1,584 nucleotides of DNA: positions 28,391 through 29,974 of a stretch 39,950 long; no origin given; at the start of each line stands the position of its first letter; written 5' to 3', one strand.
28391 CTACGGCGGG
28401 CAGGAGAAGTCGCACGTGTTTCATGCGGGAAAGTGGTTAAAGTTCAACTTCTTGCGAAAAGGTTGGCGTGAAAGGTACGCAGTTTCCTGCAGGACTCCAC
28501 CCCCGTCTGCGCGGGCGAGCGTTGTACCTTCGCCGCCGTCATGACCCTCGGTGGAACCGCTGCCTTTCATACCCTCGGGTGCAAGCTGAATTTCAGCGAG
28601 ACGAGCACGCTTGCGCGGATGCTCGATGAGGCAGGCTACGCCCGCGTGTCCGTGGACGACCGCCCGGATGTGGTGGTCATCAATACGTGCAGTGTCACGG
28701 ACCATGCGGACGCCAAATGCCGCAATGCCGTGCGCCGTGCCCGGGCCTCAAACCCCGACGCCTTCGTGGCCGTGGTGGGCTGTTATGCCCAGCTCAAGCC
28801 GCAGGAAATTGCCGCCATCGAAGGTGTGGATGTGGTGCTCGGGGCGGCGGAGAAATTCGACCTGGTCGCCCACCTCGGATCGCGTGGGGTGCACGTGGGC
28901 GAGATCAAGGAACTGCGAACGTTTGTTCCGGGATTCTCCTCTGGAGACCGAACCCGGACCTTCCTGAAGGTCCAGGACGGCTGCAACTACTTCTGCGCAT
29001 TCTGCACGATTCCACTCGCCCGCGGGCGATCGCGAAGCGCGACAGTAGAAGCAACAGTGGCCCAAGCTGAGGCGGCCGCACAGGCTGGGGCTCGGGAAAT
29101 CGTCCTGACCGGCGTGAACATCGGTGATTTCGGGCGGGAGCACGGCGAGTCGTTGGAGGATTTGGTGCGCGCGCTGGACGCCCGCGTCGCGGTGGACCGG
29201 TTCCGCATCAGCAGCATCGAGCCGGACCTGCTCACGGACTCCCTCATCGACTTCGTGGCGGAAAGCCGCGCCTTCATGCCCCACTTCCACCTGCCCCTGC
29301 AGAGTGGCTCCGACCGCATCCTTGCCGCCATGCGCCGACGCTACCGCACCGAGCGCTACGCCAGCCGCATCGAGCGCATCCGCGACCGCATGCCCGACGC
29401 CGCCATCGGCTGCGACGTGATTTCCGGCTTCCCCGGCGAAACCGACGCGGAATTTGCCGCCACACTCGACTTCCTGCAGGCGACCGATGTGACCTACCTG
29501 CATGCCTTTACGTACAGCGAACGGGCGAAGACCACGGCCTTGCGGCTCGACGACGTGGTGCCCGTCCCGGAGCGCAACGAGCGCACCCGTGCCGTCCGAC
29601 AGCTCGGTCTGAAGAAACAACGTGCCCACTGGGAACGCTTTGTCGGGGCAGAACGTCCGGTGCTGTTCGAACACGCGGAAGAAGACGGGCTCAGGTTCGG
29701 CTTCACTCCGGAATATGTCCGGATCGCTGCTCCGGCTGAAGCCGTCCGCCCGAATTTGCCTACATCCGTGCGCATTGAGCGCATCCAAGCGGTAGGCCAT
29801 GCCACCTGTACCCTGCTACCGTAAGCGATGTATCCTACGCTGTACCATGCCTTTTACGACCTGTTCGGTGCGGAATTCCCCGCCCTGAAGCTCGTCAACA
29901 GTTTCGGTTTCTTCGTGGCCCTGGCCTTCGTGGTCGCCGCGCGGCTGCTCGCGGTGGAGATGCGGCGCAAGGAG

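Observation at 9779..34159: Exact 8-mer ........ occurs six times, always sense-oriented 4-24 nt upstream of a start codon: candidate lineage-specific -10/-7 box implying leaderless mRNAs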

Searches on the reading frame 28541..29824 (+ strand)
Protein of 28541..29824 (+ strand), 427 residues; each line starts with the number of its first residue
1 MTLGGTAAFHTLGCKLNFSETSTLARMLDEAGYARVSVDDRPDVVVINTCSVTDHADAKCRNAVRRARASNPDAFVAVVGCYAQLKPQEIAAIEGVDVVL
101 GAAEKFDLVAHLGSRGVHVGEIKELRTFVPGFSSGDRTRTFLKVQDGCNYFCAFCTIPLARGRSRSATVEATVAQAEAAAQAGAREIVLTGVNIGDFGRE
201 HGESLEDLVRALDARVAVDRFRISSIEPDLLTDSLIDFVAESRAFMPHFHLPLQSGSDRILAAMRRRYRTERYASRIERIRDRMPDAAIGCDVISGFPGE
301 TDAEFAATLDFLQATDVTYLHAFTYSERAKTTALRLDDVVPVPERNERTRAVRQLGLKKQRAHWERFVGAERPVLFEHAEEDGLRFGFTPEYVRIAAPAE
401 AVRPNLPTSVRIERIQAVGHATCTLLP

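Call 6: find_encoding_contigs(protein=window:28541-29824:+, flank=10000, max_places=6)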
Protein window:28541-29824:+ (427 aa): 7 contigs read that carry it; 6 places shown.
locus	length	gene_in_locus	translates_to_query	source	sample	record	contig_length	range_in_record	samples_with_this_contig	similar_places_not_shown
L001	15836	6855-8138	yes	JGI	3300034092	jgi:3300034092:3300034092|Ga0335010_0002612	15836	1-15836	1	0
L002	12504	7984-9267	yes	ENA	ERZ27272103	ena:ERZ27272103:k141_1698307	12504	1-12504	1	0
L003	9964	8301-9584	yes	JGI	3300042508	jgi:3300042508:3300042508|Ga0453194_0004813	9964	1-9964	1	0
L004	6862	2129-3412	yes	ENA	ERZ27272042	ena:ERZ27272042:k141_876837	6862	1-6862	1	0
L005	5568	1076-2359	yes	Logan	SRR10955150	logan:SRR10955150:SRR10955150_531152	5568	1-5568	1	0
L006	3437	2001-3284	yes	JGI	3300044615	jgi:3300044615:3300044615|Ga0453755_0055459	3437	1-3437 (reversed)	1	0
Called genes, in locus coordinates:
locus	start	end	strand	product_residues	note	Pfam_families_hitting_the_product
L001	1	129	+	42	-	?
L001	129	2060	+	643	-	PF01073:3Beta_HSD, PF01370:Epimerase, PF02719:Polysacc_synt_2, PF04321:RmlD_sub_bind, PF07993:NAD_binding_4 (faint), PF16363:GDP_Man_Dehyd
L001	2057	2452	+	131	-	-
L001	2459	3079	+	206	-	PF01205:Impact_N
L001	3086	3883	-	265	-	PF13489:Methyltransf_23, PF08241:Methyltransf_11, PF08242:Methyltransf_12 (weak), PF13649:Methyltransf_25, PF01209:Ubie_methyltran (weak), PF13847:Methyltransf_31 (weak)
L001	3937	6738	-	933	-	PF13517:FG-GAP_3, PF07593:UnbV_ASPIC, PF19081:Ig_7, PF18962:Por_Secre_tail (weak)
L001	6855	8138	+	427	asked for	PF00919:UPF0004, PF04055:Radical_SAM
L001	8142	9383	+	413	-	PF01790:LGT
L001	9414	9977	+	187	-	PF04542:Sigma70_r2, PF08281:Sigma70_r4_2, PF04545:Sigma70_r4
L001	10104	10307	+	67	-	-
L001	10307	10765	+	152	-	-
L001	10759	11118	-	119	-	PF01641:SelR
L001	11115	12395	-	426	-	-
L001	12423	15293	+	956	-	PF18911:PKD_4 (weak), PF00801:PKD, PF18911:PKD_4, PF13585:CHU_C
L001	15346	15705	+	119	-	PF11680:DUF3276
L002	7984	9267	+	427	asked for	PF00919:UPF0004, PF04055:Radical_SAM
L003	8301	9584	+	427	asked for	PF00919:UPF0004, PF04055:Radical_SAM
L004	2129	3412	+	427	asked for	PF00919:UPF0004, PF04055:Radical_SAM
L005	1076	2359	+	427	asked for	PF00919:UPF0004, PF04055:Radical_SAM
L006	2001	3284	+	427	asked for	PF00919:UPF0004, PF04055:Radical_SAM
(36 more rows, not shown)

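Call 8: find_related_loci(query=window:28541-29824:+, collection=genome_contigs, flank=10000)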
Query window:28541-29824:+ (427 aa) in genome_contigs; peptide patterns used: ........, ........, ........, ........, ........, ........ (x = any residue, [..] = any of these).
600 stretches matched a pattern (row limit reached: there are more); 597 encode a relative of the query (tblastn E <= 1e-3); the best 80 are kept; 80 distinct loci.
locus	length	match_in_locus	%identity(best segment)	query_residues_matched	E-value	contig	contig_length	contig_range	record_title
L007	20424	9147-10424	70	1-420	0e+0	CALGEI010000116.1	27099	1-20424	MAG TPA_asm: uncultured Flavobacteriales bacterium isolate ERR2206763_bin.33_CONCOCT_v1.1_MAG genome assembly, contig: E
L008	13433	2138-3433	71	1-427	0e+0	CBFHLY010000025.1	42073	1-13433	MAG: uncultured Flavobacteriales bacterium isolate AGTU_289_bin_12_indstr genome assembly, contig: AGTU_289_bin_12_indst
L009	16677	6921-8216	69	1-426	0e+0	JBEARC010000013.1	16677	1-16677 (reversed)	MAG: Bacteroidota bacterium isolate muddycreek_2019_sw_WHONDRS-S19S_0082_B_bin.98 scaffold_1317851, whole genome shotgun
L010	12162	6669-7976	62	1-424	0e+0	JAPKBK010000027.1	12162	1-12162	MAG: Flavobacteriales bacterium isolate ANT-36 NODE_3119_length_12162_cov_10.129512, whole genome shotgun sequence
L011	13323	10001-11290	63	1-424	0e+0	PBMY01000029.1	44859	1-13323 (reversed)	MAG: Crocinitomicaceae bacterium isolate SP201 MHASMcontig_3061152, whole genome shotgun sequence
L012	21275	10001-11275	66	1-419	0e+0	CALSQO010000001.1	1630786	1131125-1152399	MAG: uncultured Flavobacteriales bacterium isolate D_MB138 genome assembly, contig: contig_1738_D_MB138, whole genome sh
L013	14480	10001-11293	67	1-425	0e+0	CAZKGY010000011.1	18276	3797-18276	MAG TPA_asm: uncultured Comamonadaceae bacterium isolate binchicken_co76_502 genome assembly, contig: NODE_3617_length_1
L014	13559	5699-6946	62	8-417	5e-174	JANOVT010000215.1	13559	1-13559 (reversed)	MAG: Flavobacteriales bacterium isolate VAR_35_metabat_581 VAR_35_k141_720564, whole genome shotgun sequence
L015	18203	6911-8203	60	1-426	7e-173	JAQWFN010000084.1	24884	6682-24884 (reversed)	MAG: Flavobacteriales bacterium isolate cluster1_bin.1 k141_1425622, whole genome shotgun sequence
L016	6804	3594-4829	62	6-419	4e-173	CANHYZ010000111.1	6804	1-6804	MAG: Flavobacteriales bacterium isolate RE-4nov15-162 genome assembly, contig: RE-4nov15-C24024, whole genome shotgun se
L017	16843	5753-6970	63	6-405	1e-170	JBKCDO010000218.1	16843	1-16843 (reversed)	MAG: Flavobacteriales bacterium isolate samp_463_VAMB_503 samp_463_423536, whole genome shotgun sequence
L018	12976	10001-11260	59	8-421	4e-170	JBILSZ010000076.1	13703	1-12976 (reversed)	MAG: Flavobacteriales bacterium isolate ME2018-07-03_3300044637_group8_bin69 Rohwer_bin990_scaffold_2729_c1, whole genom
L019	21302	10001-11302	61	1-416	4e-169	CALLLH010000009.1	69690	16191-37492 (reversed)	MAG: uncultured Flavobacteriales bacterium isolate S3_Bin_Bin_146_1 genome assembly, contig: c_000001092020, whole genom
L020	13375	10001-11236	60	6-412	6e-169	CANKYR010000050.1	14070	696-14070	MAG: Flavobacteriales bacterium isolate ZE-3nov15-71 genome assembly, contig: ZE-3nov15-C4832, whole genome shotgun sequ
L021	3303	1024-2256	66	1-396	6e-177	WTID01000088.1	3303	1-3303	MAG: Flavobacteriales bacterium isolate PL36313bin_11 NODE_19075_length_3303_cov_13.934421, whole genome shotgun sequenc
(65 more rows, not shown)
